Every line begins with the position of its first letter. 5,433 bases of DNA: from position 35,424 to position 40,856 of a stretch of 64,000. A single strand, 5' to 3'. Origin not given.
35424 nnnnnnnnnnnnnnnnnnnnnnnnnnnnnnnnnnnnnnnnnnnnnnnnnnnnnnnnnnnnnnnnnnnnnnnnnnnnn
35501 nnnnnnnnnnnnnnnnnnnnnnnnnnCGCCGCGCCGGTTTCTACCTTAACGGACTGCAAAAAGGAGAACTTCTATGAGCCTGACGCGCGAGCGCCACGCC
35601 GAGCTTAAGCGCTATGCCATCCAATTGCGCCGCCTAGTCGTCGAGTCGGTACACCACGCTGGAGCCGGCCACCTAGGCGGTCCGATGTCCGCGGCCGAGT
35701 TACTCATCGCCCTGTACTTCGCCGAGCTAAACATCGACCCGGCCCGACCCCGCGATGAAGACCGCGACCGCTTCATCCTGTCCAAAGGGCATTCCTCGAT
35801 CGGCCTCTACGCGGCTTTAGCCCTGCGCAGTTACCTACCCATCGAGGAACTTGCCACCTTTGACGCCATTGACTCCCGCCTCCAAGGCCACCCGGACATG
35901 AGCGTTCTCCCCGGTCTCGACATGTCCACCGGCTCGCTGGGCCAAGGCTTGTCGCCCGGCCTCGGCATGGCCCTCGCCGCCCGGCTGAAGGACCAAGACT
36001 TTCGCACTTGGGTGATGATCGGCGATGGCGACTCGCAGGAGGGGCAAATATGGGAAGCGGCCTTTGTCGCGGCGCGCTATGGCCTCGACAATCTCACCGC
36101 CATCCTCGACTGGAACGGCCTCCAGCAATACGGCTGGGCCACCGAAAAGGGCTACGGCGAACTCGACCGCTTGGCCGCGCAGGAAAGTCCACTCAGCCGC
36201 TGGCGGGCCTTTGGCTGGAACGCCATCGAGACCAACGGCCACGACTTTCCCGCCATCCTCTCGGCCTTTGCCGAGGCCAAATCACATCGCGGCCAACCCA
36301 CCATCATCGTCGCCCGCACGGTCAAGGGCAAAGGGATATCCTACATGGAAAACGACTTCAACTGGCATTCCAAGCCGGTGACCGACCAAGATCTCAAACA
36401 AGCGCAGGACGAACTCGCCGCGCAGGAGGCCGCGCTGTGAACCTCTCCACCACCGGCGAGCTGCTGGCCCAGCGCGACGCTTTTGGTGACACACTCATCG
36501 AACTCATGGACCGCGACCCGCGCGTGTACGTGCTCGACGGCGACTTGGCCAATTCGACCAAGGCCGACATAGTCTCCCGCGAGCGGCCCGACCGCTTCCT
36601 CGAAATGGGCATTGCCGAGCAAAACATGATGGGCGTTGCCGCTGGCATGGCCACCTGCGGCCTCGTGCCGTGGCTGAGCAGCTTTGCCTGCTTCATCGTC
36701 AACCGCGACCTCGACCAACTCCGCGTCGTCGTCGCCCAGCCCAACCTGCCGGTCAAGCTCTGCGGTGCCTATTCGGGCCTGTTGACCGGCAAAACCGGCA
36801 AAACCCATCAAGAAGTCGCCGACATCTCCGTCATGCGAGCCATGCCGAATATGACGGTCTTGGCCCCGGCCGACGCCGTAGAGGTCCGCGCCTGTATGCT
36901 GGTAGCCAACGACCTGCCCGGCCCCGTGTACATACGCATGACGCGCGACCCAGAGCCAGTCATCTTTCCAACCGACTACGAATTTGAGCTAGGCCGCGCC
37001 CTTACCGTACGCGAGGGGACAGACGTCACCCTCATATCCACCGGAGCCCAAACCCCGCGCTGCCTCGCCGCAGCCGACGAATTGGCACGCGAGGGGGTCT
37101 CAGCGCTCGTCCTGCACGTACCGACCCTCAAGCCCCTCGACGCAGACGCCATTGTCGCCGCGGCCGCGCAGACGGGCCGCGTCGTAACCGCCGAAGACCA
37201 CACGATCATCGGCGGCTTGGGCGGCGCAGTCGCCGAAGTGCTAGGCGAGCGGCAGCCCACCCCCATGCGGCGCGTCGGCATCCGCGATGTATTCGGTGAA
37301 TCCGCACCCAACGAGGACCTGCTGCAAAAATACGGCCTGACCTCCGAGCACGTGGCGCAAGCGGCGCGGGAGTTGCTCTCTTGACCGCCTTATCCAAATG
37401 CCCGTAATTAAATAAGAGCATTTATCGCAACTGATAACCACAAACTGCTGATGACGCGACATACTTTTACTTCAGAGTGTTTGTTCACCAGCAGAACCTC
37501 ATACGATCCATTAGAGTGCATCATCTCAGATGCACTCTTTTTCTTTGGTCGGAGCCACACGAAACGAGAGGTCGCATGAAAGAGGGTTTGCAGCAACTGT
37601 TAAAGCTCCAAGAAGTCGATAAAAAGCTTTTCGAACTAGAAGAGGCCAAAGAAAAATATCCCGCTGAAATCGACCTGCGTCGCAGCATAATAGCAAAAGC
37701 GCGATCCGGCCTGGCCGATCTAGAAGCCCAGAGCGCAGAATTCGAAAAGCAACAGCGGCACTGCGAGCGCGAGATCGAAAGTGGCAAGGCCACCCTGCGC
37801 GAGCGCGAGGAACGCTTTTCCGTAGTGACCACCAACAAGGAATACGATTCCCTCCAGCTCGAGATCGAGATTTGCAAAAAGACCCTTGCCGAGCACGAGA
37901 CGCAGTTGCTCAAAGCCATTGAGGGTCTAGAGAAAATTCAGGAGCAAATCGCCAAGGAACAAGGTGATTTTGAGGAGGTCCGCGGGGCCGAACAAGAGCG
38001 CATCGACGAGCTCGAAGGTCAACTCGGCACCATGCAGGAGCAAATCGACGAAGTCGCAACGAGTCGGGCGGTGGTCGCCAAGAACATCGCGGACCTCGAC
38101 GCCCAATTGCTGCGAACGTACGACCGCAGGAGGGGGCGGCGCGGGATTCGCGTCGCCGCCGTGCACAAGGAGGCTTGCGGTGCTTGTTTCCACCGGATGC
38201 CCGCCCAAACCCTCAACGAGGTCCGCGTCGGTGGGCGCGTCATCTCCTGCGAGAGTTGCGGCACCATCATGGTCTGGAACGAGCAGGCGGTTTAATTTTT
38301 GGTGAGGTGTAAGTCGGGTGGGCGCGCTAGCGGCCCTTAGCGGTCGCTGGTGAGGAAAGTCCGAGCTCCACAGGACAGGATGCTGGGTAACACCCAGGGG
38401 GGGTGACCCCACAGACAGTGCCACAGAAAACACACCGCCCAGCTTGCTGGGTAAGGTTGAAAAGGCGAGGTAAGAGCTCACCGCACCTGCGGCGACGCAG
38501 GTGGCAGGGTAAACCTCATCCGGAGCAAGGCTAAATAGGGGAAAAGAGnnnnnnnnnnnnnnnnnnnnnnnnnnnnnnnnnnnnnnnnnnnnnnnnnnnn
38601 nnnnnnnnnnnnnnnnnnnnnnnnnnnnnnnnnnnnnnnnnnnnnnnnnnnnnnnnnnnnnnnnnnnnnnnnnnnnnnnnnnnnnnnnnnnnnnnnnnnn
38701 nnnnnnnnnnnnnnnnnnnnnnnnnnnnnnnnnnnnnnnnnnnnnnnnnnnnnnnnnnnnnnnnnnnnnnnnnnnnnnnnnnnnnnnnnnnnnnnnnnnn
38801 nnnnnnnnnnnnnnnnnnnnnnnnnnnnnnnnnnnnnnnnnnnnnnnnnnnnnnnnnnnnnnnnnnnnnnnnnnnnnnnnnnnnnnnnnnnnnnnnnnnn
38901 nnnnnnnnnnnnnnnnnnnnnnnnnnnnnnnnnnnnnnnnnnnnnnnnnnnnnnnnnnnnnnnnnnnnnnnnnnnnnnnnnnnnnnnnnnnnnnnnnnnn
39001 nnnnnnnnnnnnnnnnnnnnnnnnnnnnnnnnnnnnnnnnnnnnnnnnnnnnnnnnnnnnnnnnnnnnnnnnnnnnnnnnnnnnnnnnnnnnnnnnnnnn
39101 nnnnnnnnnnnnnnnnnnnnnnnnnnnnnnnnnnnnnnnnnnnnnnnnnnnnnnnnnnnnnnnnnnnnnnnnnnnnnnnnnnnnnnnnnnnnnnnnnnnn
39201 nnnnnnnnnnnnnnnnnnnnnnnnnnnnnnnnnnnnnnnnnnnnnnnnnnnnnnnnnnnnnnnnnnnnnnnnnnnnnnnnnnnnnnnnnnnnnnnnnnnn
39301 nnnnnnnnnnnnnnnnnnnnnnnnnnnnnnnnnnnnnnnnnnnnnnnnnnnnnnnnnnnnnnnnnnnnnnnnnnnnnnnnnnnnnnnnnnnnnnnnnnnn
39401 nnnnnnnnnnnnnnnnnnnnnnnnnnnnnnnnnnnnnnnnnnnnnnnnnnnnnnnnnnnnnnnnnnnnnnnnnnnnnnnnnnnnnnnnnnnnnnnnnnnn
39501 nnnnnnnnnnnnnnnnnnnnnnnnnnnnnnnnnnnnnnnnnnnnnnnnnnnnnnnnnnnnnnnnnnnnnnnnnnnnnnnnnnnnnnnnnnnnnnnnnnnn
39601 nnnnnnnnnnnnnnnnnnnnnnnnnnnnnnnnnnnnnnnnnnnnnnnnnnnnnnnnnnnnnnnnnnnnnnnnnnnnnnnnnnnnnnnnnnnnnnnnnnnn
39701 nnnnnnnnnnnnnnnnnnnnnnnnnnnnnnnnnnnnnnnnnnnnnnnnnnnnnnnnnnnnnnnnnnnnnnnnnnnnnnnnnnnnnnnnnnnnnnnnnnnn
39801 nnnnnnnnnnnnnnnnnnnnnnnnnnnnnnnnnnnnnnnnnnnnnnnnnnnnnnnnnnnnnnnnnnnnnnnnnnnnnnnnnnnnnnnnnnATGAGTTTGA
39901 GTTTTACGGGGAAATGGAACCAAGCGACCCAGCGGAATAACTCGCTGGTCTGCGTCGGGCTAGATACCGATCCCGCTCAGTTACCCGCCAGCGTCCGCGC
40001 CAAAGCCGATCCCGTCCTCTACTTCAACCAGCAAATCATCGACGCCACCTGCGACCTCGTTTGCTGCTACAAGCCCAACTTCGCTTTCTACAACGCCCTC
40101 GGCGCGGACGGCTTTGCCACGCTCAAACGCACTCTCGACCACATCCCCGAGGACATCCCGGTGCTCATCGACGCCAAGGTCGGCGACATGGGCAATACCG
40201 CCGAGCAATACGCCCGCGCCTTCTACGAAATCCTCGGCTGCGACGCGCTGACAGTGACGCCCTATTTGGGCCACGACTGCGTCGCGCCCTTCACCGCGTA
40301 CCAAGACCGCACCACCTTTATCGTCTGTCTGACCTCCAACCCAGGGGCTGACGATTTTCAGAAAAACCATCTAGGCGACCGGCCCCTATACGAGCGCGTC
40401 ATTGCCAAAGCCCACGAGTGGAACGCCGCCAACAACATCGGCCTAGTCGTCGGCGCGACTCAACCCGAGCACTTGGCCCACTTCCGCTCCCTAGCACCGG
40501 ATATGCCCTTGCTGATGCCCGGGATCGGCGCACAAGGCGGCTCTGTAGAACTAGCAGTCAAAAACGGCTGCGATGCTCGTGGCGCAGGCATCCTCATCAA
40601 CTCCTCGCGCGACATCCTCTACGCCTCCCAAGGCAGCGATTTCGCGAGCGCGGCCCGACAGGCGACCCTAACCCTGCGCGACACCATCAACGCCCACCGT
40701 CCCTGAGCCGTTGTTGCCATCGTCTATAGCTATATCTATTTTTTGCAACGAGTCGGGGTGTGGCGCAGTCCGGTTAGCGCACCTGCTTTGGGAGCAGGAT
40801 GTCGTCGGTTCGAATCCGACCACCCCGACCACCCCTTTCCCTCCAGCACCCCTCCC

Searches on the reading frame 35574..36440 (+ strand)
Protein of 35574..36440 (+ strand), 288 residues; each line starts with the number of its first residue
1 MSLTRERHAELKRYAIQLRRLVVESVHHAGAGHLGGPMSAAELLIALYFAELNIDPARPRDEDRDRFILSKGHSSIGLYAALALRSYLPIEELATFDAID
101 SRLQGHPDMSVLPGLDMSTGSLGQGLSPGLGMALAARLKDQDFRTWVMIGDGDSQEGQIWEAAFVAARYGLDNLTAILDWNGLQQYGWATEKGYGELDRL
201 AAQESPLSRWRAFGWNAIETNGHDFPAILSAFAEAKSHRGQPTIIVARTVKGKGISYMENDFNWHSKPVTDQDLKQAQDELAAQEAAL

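Call 35: search_protein_families(library=pfam, proteins=[window:35574-36440:+], max_evalue=0.00001)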
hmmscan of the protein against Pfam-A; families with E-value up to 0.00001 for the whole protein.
window:35574-36440:+ (288 aa): 3 families
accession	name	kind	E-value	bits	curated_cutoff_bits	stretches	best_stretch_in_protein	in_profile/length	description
PF00456.26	Transketolase_N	-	7.9e-53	180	22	1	14-282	5-276/334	Transketolase, thiamine diphosphate binding domain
PF13292.11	DXP_synthase_N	-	2.3e-09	37.4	21.2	1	6-179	13-169/274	1-deoxy-D-xylulose-5-phosphate synthase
PF00676.26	E1_dh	-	6.4e-08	32.3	22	1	125-251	106-226/300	Dehydrogenase E1 component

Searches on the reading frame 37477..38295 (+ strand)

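Call 35: search_protein_families(library=pfam, proteins=[window:37477-38295:+], max_evalue=0.00001)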
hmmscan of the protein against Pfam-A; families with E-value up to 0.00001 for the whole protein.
window:37477-38295:+ (272 aa): 2 families
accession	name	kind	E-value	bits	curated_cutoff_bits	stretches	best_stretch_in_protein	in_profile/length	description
PF24481.2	CT398_CC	-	2.9e-10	40.7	27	1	44-223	1-180/180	CT398-like coiled coil hairpin domain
PF02591.20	Zn_ribbon_9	-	8e-10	39.1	29.1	1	233-265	1-33/33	C4-type zinc ribbon domain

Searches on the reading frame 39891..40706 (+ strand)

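Call 35: search_protein_families(library=pfam, proteins=[window:39891-40706:+], max_evalue=0.00001)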
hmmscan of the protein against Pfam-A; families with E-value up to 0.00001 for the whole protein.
window:39891-40706:+ (271 aa): 1 family
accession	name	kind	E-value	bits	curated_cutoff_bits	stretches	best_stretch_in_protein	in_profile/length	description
PF00215.30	OMPdecase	-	1.4e-26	94.2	27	1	20-246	3-212/221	Orotidine 5'-phosphate decarboxylase / HUMPS family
